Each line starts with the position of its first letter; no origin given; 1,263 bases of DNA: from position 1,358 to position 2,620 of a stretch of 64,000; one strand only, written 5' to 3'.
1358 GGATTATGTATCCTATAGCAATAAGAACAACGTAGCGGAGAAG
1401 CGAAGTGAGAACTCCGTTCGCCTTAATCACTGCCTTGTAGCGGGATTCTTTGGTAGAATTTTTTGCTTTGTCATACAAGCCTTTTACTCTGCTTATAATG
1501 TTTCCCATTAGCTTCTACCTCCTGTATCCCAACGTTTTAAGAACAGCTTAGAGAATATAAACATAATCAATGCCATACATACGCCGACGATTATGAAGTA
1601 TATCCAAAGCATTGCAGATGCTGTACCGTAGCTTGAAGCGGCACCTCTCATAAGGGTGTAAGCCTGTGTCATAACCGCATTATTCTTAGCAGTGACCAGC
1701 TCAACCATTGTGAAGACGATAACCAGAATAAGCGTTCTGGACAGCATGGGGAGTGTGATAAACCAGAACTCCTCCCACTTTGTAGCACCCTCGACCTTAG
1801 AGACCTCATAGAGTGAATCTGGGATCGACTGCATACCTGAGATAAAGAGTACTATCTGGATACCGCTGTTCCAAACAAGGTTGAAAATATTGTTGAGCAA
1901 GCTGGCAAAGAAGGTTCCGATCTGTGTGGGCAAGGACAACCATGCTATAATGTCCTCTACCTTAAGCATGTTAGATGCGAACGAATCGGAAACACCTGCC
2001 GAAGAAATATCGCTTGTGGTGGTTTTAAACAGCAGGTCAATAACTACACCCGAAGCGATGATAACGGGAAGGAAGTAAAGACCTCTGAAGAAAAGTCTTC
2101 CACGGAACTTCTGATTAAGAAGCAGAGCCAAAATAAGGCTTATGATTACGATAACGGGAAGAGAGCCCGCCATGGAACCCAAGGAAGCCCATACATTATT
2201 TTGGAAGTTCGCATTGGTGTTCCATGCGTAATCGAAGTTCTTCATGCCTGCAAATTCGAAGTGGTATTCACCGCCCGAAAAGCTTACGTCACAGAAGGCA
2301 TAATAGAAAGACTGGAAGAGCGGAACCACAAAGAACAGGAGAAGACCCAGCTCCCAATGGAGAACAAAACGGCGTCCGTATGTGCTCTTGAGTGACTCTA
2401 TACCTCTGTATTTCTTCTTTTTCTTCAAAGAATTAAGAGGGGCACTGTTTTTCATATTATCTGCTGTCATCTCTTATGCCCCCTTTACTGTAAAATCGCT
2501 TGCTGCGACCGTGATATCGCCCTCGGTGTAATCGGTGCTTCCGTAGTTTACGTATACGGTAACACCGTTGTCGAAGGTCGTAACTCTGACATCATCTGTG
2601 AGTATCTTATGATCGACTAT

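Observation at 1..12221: Twelve-kb operon with two complete permease pairs, no ATPase, two giant extracytoplasmic proteins and an embedded NHL/Yip1 membrane protein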

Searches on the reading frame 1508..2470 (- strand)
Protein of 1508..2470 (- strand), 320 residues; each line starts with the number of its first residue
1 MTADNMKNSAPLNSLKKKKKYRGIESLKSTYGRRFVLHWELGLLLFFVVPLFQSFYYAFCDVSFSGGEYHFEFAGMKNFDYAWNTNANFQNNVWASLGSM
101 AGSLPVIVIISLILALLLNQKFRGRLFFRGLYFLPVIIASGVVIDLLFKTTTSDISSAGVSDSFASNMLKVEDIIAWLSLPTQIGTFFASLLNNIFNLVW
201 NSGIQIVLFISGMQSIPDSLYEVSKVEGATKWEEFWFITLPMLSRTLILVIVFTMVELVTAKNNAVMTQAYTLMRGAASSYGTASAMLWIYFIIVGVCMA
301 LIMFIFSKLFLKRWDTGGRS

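Call 6: search_protein_families(library=pfam, proteins=[window:1508-2470:-], max_evalue=0.01)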
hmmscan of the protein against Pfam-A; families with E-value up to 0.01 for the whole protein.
window:1508-2470:- (320 aa): 1 family
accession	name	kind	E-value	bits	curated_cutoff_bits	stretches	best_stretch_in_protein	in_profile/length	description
PF00528.27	BPD_transp_1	-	6.3e-06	26.5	26.4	1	108-306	2-171/184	Binding-protein-dependent transport system inner membrane component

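Call 8: search_protein_families(library=ncbifam, proteins=[window:1508-2470:-], max_evalue=0.01)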
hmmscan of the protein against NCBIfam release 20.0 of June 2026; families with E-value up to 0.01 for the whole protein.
window:1508-2470:- (320 aa): 6 families
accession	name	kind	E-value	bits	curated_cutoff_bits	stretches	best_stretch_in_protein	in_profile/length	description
NF008232.0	PRK10999.1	equivalog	1e-07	31.1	392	1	92-283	287-463/520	maltose ABC transporter permease MalF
NF007852.0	PRK10561.1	equivalog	7.1e-07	29.4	335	1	44-256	26-224/295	sn-glycerol-3-phosphate ABC transporter permease UgpA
NF008231.0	PRK10998.1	equivalog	3.7e-06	26.7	261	1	171-314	147-284/296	maltose ABC transporter permease MalG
TIGR01581.1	Mo_ABC_porter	hypoth_equivalog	6.7e-05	22.5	210.3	1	204-256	117-169/225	ABC transporter permease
TIGR03262.1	PhnU2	equivalog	0.00011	21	593.25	1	40-256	11-201/546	putative 2-aminoethylphosphonate ABC transporter permease subunit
TIGR02141.1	modB_ABC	equivalog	0.0068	16.1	182.6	0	213-256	103-146/208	molybdate ABC transporter permease subunit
